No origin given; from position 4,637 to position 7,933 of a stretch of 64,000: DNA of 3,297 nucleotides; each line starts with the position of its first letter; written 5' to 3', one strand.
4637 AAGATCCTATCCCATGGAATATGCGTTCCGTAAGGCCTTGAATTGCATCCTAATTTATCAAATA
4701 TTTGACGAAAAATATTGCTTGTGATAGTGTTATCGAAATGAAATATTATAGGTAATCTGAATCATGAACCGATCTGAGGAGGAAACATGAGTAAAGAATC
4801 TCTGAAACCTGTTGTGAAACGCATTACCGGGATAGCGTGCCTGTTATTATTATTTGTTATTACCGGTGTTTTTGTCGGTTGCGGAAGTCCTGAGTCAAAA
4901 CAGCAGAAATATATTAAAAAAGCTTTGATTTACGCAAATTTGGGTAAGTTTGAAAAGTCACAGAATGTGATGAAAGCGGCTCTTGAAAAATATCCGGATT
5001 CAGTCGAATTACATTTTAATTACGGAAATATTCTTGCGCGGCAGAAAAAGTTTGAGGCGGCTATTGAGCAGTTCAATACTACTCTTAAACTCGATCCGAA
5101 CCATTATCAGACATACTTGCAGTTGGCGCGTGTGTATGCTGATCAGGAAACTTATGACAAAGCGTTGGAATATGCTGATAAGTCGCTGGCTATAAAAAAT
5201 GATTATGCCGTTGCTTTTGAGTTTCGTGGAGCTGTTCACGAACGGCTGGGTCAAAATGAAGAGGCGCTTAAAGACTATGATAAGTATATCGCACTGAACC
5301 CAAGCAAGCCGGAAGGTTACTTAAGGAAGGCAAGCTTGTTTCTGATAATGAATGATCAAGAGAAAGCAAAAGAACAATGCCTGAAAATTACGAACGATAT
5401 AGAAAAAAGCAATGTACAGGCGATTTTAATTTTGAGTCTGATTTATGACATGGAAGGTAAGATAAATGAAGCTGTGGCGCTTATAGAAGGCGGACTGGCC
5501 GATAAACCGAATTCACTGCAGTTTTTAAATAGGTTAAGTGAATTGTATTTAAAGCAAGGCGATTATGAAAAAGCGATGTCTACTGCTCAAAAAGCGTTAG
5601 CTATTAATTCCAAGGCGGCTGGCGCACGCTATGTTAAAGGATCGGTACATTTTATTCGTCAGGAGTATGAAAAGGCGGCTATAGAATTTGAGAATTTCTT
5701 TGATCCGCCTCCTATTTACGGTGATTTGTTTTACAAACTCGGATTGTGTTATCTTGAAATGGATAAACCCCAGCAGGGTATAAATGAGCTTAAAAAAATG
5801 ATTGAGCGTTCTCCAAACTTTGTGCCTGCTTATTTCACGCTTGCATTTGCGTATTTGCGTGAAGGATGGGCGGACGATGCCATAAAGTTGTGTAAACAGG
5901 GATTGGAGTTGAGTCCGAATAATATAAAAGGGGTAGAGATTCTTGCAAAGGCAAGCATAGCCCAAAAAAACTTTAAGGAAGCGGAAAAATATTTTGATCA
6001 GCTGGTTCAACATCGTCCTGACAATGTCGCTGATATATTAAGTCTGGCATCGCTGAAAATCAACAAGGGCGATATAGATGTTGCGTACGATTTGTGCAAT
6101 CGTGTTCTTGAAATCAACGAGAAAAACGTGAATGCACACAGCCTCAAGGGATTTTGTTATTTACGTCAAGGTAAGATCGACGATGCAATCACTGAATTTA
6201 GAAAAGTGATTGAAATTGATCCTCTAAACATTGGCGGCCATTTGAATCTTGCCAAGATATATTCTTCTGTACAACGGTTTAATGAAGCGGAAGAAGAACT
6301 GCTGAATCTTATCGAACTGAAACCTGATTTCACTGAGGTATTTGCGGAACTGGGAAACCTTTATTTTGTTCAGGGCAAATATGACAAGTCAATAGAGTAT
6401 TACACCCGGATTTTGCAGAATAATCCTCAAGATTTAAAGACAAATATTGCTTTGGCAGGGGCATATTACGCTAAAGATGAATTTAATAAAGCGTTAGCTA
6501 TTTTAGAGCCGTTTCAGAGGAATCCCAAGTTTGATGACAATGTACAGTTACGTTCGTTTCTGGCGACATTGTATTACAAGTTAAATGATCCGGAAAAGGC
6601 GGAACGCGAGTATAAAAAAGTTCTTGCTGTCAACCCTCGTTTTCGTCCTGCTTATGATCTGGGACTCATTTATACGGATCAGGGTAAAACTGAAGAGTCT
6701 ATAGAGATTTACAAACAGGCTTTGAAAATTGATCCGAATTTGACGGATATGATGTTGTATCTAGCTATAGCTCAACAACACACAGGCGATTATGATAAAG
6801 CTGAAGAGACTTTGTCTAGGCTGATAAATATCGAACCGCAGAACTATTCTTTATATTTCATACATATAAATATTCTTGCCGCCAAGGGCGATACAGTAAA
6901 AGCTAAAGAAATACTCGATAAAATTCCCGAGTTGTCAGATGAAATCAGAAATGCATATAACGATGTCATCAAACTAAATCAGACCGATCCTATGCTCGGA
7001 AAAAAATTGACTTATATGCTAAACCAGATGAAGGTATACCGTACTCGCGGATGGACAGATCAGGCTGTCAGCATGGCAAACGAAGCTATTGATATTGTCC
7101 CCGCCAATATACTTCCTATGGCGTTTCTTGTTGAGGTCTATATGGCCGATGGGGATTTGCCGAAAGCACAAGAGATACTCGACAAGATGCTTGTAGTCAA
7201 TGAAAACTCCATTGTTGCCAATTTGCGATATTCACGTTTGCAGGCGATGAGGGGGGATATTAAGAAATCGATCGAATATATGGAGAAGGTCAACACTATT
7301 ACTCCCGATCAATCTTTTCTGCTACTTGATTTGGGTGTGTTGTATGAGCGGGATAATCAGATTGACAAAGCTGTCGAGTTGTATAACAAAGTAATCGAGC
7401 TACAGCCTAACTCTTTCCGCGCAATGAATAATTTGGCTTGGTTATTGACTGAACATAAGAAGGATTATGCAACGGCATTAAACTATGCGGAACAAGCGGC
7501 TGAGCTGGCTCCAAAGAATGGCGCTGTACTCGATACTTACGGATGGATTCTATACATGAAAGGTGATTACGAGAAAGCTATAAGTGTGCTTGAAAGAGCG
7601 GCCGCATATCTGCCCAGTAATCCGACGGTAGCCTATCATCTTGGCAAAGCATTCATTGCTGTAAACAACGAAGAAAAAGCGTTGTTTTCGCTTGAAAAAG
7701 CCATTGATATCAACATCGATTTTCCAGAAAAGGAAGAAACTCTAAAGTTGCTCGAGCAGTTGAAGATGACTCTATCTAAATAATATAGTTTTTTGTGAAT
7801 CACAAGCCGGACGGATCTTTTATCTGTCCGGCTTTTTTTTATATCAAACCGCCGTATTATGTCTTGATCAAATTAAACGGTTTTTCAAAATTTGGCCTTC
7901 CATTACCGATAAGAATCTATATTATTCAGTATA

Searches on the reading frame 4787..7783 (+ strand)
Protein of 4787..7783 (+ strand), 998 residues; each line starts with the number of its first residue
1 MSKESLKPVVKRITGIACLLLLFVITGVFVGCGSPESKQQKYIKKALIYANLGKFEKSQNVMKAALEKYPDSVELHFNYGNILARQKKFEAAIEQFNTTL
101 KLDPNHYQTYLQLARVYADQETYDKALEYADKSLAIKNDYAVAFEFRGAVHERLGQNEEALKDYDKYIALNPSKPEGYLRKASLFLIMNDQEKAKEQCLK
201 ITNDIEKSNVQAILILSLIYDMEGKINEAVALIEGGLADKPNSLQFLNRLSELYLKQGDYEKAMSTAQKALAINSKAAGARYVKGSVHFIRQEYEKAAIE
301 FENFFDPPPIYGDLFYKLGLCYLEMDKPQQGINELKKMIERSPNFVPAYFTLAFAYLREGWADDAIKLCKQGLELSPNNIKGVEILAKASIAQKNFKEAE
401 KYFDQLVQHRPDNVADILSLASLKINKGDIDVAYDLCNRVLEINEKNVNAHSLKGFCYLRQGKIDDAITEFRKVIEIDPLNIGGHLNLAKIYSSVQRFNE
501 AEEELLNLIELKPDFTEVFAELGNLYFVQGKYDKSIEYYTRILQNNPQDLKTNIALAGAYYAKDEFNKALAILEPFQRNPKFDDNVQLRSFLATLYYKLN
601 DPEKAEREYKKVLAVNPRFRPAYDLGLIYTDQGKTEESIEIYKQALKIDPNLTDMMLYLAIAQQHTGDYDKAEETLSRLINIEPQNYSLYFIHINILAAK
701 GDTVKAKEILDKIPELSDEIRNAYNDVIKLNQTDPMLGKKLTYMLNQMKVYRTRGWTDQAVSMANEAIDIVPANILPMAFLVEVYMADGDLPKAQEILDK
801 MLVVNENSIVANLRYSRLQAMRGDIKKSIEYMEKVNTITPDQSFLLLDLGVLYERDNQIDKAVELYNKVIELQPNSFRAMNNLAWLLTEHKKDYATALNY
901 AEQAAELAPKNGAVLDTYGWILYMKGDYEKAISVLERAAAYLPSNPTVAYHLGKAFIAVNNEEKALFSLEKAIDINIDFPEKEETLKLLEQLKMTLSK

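Call 7: search_protein_families(library=pfam, proteins=[window:4787-7783:+], max_evalue=0.001)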
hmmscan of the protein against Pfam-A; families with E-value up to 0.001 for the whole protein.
window:4787-7783:+ (998 aa): 48 families (the best 25 are shown)
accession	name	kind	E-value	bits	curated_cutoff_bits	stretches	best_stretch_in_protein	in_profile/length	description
PF07719.23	TPR_2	-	1.5e-104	334.1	27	8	74-106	2-34/34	Tetratricopeptide repeat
PF14559.12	TPR_19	-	9.4e-95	311.4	25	13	631-689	3-60/68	Tetratricopeptide repeat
PF13181.12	TPR_8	-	5.9e-82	263.4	25.7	2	623-651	5-33/34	Tetratricopeptide repeat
PF00515.34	TPR_1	-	2.2e-79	258.7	27.8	7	518-549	3-34/34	Tetratricopeptide repeat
PF13428.12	TPR_14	-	8.3e-79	252.2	23.5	0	74-115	2-43/44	Tetratricopeptide repeat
PF13432.12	TPR_16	-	4.2e-74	244.9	32.7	6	44-105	2-63/65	Tetratricopeptide repeat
PF13431.12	TPR_17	-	6e-67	216.8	24.4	4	865-898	1-33/34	Tetratricopeptide repeat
PF13424.12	TPR_12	-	1.8e-60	201.5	30.1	6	846-909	6-76/77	Tetratricopeptide repeat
PF13414.12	TPR_11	-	1.2e-55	185.4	26.8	4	626-664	1-39/42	TPR repeat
PF13174.12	TPR_6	-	1.5e-45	151.2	26.3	0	846-876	3-33/33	Tetratricopeptide repeat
PF12895.13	ANAPC3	-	1.7e-45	153.7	27.2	6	393-473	2-81/82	Anaphase-promoting complex, cyclosome, subunit 3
PF13371.12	TPR_9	-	2.2e-44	149.7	35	1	115-175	3-63/73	Tetratricopeptide repeat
PF13176.12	TPR_7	-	7.9e-40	132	27.9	0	625-654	5-34/36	Tetratricopeptide repeat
PF23914.1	TPR_CcmH_CycH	-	2.7e-37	128.5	42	3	372-476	42-149/158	Cytochrome c-type biogenesis protein H TPR domain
PF25062.1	ARM_TT21_N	-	2.6e-31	109.5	40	3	424-535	110-221/222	Tetratricopeptide repeat protein 21 N-terminal ARM repeat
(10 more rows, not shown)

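Call 20: search_protein_families(library=ncbifam, proteins=[window:4787-7783:+], max_evalue=0.00001)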
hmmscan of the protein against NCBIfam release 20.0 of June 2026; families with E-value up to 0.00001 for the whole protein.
window:4787-7783:+ (998 aa): 39 families (the best 25 are shown)
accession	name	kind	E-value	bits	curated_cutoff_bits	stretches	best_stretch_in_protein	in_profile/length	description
TIGR02917.1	PEP_TPR_lipo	equivalog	3.3e-122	409.1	312.2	2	20-713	7-695/899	XrtA/PEP-CTERM system TPR-repeat protein PrsT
NF040959.1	MamA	equivalog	4.5e-122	405.1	200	10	424-573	47-196/204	magnetosome protein MamA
TIGR02521.1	type_IV_pilW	equivalog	1.3e-67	227.8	154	5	847-989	35-178/234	type IV pilus biogenesis/stability protein PilW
NF052415.1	T3SS_chap_SctY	equivalog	4.9e-51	171.7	70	1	315-408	9-105/106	type III secretion apparatus assembly chaperone SctY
NF033762.1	social_mot_Tgl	equivalog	7.1e-44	150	225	3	455-582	38-169/252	social motility TPR repeat lipoprotein Tgl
NF033920.0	C39_PA2778_fam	equivalog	3e-41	141.5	150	1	36-137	153-254/255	PA2778 family cysteine peptidase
NF033758.1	gliding_GltE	equivalog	1.2e-40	139.8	225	4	211-354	121-264/411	adventurous gliding motility TPR repeat lipoprotein GltE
NF008757.0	PRK11788.1-5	equivalog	1.1e-38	133.4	363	2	445-712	32-307/388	lipopolysaccharide assembly protein LapB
TIGR02552.1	LcrH_SycD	equivalog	1.8e-38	131.3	104.8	2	370-479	8-117/136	SycD/LcrH family type III secretion system chaperone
TIGR03939.1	PGA_TPR_OMP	equivalog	2.6e-37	128.5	366.65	2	819-988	29-197/800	poly-beta-1,6 N-acetyl-D-glucosamine export porin PgaA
TIGR00990.1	3a0801s09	subfamily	6.4e-36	124.2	757.25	1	442-618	325-499/615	mitochondrial import receptor subunit TOM70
TIGR00540.1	TPR_hemY_coli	hypoth_equivalog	2.3e-34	118.8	142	1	38-166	258-384/385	heme biosynthesis-associated TPR protein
NF047558.1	TPR_END_plus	domain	5.5e-34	115.9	32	0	622-656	2-36/56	TPR end-of-group domain-containing protein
NF008756.0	PRK11788.1-4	equivalog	8.2e-30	104.1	474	1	458-712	45-307/389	lipopolysaccharide assembly protein LapB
TIGR02795.1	tol_pal_ybgF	equivalog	1.6e-29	102.9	90.1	0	252-344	10-108/119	tol-pal system protein YbgF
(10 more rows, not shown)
